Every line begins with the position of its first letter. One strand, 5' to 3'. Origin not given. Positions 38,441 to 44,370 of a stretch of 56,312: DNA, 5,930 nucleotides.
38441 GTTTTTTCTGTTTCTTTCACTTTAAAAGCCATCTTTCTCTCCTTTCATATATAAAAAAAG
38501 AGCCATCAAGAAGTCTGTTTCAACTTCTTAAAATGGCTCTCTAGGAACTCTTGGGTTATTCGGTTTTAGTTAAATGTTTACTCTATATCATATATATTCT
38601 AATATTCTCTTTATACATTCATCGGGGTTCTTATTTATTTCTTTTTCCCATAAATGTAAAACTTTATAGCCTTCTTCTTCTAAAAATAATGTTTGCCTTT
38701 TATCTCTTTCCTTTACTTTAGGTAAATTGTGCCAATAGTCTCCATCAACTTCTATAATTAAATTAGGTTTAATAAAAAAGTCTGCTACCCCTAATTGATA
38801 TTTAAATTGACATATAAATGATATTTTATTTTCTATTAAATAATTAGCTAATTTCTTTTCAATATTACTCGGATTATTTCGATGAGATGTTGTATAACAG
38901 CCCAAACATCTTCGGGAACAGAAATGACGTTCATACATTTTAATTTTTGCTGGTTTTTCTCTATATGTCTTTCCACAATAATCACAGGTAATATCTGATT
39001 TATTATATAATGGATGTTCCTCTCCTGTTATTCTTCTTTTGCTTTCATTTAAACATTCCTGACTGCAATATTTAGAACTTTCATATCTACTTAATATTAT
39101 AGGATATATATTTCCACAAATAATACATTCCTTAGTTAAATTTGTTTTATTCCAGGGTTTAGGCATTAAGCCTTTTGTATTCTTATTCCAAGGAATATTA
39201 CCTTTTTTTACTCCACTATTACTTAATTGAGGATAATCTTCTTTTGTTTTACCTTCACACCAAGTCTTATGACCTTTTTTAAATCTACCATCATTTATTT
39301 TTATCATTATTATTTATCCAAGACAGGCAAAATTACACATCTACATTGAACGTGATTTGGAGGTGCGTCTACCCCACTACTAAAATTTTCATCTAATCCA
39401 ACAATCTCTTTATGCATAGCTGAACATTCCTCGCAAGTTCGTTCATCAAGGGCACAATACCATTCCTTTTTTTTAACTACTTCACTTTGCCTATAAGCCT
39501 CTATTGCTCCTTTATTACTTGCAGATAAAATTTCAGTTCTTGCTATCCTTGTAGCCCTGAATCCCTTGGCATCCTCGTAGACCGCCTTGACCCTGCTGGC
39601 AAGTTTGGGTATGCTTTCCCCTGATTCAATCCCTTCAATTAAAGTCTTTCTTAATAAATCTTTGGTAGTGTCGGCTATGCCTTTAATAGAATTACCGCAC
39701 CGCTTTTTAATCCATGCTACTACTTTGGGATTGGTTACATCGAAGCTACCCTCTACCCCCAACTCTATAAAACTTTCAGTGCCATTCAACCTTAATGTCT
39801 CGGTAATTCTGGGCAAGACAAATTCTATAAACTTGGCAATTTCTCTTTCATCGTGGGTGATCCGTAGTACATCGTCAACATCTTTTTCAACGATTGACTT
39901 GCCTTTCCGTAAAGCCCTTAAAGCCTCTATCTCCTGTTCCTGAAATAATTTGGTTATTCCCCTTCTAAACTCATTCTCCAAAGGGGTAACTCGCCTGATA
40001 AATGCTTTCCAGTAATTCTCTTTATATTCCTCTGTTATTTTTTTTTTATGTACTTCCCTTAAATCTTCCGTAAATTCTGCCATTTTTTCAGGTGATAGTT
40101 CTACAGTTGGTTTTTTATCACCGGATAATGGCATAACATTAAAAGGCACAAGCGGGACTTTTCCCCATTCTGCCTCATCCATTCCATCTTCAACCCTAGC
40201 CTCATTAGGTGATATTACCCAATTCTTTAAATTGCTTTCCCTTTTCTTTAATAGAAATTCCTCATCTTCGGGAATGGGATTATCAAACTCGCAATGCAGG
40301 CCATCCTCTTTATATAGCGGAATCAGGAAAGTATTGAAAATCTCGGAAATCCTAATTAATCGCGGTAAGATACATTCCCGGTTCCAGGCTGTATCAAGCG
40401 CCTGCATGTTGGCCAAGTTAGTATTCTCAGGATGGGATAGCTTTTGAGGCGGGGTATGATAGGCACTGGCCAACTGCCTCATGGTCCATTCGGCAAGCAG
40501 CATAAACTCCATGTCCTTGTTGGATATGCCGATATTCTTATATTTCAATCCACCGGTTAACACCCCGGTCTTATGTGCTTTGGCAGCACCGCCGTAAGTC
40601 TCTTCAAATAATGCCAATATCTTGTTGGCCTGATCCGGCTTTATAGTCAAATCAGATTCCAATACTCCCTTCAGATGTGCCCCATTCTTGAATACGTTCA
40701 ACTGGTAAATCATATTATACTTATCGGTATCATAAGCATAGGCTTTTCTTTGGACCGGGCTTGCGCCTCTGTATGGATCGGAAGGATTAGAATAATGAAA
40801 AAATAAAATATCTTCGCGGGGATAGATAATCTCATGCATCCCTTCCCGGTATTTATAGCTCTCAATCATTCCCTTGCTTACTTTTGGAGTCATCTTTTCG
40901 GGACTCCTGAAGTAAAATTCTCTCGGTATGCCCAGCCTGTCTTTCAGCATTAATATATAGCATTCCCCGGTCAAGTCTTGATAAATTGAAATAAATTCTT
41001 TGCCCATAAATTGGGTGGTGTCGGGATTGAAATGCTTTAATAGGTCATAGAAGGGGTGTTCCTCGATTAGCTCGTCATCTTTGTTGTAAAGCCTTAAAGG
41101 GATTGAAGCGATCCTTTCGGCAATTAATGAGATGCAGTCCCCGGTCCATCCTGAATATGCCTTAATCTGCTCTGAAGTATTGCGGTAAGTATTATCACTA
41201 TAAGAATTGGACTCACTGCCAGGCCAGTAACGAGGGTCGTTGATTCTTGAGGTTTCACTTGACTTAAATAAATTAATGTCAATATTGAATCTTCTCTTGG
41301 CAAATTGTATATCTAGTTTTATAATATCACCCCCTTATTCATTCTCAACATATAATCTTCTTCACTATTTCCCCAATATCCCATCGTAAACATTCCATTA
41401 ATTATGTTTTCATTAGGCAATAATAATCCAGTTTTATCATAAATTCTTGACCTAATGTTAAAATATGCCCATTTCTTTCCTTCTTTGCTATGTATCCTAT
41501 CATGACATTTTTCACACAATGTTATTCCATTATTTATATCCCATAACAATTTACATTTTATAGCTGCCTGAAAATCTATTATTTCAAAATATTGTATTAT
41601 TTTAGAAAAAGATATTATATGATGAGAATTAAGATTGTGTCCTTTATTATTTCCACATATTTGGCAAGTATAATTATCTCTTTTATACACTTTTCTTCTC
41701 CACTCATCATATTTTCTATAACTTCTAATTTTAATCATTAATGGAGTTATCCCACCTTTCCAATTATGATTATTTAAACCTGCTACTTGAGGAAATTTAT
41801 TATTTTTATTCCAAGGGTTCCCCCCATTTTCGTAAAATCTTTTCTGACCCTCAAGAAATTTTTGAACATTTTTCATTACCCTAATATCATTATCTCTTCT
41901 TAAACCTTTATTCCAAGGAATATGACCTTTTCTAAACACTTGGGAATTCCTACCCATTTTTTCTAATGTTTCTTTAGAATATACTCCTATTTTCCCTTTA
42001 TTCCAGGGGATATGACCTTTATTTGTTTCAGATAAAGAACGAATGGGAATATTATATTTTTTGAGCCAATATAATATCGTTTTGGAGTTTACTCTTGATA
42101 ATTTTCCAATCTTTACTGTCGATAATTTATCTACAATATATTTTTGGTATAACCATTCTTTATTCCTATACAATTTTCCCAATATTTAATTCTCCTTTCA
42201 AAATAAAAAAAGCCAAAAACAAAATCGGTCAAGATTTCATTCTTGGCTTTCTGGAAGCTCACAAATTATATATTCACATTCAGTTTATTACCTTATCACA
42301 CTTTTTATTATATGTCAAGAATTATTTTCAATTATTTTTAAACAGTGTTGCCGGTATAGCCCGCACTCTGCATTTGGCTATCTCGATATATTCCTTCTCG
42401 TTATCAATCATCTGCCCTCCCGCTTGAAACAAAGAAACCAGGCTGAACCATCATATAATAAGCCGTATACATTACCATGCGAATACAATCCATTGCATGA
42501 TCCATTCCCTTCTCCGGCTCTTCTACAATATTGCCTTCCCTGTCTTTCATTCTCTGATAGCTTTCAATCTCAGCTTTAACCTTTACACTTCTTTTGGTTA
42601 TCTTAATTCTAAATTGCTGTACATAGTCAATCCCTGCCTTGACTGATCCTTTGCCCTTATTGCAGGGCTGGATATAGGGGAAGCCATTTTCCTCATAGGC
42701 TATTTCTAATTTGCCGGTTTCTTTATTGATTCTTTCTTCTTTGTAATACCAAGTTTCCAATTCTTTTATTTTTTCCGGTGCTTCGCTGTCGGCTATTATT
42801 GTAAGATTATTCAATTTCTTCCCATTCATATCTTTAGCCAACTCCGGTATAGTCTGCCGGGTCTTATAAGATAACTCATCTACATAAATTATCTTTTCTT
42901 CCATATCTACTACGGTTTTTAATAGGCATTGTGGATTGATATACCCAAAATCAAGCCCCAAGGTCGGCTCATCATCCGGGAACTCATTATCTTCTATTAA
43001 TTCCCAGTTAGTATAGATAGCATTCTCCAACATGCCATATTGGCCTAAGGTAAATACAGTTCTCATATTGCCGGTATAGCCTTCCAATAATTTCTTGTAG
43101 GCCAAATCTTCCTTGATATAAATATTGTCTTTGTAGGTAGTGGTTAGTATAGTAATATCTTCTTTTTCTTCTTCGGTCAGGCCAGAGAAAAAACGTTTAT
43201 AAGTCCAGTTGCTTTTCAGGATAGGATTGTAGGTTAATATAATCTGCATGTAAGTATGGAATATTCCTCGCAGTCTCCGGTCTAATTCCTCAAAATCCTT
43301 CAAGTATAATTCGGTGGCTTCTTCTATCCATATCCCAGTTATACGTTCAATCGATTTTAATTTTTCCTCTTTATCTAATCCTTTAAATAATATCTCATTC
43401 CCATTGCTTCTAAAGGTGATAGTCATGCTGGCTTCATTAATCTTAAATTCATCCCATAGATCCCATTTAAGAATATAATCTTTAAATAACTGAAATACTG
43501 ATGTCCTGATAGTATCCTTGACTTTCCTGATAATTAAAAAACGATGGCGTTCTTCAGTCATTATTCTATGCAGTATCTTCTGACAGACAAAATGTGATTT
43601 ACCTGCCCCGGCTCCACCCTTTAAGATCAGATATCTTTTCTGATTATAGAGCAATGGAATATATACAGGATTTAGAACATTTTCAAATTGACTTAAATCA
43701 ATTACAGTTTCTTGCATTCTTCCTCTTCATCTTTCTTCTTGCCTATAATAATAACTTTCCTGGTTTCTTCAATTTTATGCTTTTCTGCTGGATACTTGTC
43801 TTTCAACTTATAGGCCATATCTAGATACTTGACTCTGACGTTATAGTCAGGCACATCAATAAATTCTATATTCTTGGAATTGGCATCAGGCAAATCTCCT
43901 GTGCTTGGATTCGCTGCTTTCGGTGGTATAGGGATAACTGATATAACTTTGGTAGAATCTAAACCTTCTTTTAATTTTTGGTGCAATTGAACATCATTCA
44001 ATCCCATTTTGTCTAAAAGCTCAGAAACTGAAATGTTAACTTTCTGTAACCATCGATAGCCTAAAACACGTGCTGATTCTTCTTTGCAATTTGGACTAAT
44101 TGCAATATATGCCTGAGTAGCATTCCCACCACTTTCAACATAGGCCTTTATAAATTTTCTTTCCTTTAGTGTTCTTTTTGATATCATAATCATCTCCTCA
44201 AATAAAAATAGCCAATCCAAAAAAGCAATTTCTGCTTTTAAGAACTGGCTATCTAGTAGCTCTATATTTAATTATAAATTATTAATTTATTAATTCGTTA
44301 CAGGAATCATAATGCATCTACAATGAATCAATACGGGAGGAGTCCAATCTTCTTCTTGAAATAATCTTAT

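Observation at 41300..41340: The portal gene has no ATG/GTG/TTG start, and an SD-TGATAWT-ATA context is shared with two other ORFs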

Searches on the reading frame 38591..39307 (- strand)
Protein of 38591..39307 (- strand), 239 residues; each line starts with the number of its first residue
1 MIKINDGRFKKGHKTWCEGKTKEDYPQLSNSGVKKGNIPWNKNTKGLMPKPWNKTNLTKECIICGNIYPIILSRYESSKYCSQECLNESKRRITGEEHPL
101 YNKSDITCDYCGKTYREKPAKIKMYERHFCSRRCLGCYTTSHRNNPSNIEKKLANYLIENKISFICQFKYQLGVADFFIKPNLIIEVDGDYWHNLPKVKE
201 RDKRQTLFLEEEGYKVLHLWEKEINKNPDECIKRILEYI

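Call 42: search_protein_families(library=phrogs, proteins=[window:38591-39307:-], max_evalue=0.001)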
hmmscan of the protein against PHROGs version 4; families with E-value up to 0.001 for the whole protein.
window:38591-39307:- (239 aa): 7 families
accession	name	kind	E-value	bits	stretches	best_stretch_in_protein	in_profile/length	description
phrog_559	-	DNA, RNA and nucleotide metabolism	3.9e-15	56.6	1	9-237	170-413/607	HNH endonuclease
phrog_1271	-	DNA, RNA and nucleotide metabolism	1.6e-08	35.4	1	38-136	166-240/361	HNH endonuclease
phrog_3339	-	DNA, RNA and nucleotide metabolism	1.3e-06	28.7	1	138-235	244-348/536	homing endonuclease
phrog_13076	-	DNA, RNA and nucleotide metabolism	1.5e-05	25.6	0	199-235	92-128/154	endonuclease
phrog_22677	-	unknown function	4.6e-05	23.9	0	200-239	309-348/353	-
phrog_29804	-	unknown function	0.00016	21.7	1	141-227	244-332/534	-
phrog_1891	-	DNA, RNA and nucleotide metabolism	0.00044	20.8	1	6-44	103-141/255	HNH endonuclease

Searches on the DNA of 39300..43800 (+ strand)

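Call 3: search_dna_similar(query=window:39300-43800:+, collection=phages, mode=near, max_rows=20)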
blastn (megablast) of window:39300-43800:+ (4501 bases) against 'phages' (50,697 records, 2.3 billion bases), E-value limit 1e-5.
No match.

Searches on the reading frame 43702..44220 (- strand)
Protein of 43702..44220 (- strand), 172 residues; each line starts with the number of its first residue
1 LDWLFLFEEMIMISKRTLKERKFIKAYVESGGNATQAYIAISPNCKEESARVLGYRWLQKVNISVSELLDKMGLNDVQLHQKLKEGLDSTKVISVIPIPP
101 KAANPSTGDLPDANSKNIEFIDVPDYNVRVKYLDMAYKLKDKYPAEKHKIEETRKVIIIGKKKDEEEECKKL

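Call 8: search_protein_families(library=pfam, proteins=[window:43702-44220:-], max_evalue=0.01)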
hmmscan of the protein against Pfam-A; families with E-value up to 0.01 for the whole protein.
window:43702-44220:- (172 aa): 1 family
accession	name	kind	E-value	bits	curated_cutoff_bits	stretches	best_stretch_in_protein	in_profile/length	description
PF03592.21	Terminase_2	-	7.6e-09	36.8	26.1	1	17-64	2-46/141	Terminase small subunit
